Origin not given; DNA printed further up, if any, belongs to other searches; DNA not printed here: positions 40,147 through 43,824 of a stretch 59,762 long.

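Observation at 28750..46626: Seven-gene operon of three FAS1 lipoproteins and two SusC/SusD pairs, with no enzyme and no sensor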

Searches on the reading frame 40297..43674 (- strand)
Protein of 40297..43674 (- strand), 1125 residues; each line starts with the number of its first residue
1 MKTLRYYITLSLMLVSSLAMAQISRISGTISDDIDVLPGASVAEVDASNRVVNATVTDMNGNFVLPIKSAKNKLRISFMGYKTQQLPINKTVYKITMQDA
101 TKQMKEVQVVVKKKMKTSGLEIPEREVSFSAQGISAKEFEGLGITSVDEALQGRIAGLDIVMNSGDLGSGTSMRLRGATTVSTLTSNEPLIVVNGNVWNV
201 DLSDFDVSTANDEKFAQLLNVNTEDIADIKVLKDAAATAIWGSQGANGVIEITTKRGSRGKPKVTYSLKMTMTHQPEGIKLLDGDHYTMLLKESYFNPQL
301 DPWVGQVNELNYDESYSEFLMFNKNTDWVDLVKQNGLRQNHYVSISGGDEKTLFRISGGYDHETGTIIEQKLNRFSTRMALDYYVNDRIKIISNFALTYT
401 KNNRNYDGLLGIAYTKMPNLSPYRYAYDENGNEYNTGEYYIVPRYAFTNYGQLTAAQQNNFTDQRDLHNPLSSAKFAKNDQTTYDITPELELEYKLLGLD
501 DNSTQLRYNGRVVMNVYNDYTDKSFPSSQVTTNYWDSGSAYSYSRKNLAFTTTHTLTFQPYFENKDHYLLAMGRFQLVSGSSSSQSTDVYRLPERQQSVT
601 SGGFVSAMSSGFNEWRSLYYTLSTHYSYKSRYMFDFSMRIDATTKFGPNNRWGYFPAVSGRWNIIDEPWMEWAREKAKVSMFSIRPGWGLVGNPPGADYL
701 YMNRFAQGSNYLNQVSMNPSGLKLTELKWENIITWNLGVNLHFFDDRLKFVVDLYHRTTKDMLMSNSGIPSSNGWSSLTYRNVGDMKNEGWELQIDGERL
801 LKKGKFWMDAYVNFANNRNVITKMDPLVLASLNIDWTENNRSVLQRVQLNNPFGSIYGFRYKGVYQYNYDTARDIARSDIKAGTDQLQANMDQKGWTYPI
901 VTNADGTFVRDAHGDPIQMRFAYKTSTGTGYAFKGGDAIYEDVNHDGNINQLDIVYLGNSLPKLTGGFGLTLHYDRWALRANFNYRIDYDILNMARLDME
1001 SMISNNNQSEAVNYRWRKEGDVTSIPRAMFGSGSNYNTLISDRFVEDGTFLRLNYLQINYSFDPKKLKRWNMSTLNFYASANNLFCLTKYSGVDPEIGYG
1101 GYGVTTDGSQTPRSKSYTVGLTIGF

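Call 3: search_protein_families(library=pfam, proteins=[window:40297-43674:-], max_evalue=0.01)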
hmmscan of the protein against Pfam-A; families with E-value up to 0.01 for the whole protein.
window:40297-43674:- (1125 aa): 3 families
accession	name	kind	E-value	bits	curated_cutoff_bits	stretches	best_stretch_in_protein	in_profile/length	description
PF07715.20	Plug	-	1.3e-13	51.8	23.9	1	124-249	2-107/107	TonB-dependent Receptor Plug Domain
PF13715.12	CarbopepD_reg_2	-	2.4e-11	43.9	32.2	1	26-109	1-88/88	CarboxypepD_reg-like domain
PF13620.12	CarboxypepD_reg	-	2.6e-08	34.5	32.3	1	26-88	2-67/82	Carboxypeptidase regulatory-like domain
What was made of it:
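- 40297..43674 (-): G2: SusC/RagA TonB-dependent transporter 1 (1125 aa), with a CarboxypepD_reg-like N-terminal domain and a Plug domain, and no STN domain hit. Pfam (call 3).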

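Call 4: search_protein_families(library=ncbifam, proteins=[window:40297-43674:-], max_evalue=0.01)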
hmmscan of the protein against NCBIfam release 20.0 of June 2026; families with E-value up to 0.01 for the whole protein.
window:40297-43674:- (1125 aa): 3 families
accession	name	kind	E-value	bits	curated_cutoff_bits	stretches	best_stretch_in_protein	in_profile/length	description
TIGR04056.1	OMP_RagA_SusC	subfamily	6.8e-198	660.2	368.25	1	26-1125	3-981/981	SusC/RagA family TonB-linked outer membrane protein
TIGR04057.1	SusC_RagA_signa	signature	1.4e-14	53.5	46.2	1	225-255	1-31/31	SusC/RagA subfamily TonB-dependent outer membrane receptor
NF053590.1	TonB_dep_TOL0244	equivalog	0.00058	18.6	645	1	220-261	106-146/604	TOL_0244 family TonB-dependent receptor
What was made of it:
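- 40297..43674 (-): TIGR04056 660 bits, TIGR04057 53.5 bits (call 4).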

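Call 74: search_solved_structures(query=window:40297-43674:-, max_evalue=1e-10)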
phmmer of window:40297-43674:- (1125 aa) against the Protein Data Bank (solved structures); distinct sequences matched with E-value up to 1e-10: 9.
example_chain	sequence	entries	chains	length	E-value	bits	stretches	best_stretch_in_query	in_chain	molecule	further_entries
8aa4_A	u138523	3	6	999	2.9e-90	306.8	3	13-398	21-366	SusC homolog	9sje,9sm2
5t3r_D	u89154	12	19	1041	1.5e-52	181.9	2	21-422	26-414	SusC homolog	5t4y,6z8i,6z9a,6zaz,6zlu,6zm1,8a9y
6sli_B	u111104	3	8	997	1.3e-49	172.2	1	26-824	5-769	RagA protein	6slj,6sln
6zlt_B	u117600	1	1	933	4.4e-45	157.2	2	134-422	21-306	SusC homolog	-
6sml_B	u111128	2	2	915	3.3e-41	144.4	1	127-824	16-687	RagA protein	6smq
6sm3_B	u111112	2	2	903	4e-41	144.1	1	127-824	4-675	RagA protein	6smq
8ypt_C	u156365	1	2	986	2.6e-38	134.8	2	130-272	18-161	TonB-linked outer membrane protein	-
8ypu_C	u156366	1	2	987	3.3e-38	134.4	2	130-272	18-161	SusC/RagA family TonB-linked outer membrane protein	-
5fq6_B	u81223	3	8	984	3.1e-19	71.6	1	83-821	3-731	SUSC/RAGA FAMILY TONB-LINKED OUTER MEMBRANE PROTEIN | BT_2264 | OUTER MEMBRANE PROTEIN OMP121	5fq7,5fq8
